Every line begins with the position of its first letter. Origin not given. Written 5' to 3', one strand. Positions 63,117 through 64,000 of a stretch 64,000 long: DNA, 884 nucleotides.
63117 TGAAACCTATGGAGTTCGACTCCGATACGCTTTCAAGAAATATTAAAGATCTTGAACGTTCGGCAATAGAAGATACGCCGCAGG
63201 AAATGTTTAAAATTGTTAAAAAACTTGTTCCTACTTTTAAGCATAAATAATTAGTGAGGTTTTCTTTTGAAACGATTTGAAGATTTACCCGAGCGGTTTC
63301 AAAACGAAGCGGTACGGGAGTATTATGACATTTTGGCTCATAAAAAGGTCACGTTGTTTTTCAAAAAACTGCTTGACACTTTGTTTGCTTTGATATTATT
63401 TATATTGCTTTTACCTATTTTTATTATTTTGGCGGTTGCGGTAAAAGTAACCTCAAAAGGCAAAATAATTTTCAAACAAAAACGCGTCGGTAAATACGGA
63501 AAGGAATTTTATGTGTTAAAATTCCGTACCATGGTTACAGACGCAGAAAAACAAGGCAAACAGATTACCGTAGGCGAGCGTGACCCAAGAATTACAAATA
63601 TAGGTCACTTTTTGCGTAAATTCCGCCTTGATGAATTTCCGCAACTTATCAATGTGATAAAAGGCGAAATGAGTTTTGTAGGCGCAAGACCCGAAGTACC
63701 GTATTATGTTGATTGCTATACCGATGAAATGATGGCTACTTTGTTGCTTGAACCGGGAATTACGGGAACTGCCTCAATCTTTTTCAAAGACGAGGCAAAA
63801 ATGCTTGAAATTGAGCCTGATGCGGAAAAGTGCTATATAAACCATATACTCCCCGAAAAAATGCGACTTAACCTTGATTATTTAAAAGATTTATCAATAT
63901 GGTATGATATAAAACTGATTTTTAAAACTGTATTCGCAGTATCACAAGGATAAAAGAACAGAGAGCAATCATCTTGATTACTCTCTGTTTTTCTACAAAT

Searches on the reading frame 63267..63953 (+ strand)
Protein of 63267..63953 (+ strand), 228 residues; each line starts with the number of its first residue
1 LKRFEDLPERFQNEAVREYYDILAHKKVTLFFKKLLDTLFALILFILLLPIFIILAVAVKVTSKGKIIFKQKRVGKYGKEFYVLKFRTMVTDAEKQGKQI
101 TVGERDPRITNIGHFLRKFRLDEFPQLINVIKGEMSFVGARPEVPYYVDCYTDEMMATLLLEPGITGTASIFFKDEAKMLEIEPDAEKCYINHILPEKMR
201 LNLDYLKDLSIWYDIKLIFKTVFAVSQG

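Call 37: search_protein_families(library=pfam, max_evalue=0.000001, proteins=[window:63267-63953:+])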
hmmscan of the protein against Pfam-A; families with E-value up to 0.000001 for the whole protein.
window:63267-63953:+ (228 aa): 1 family
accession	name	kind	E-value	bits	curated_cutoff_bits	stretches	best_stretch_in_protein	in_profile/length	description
PF02397.22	Bac_transf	-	8.7e-60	201.7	27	1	33-225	1-177/179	Bacterial sugar transferase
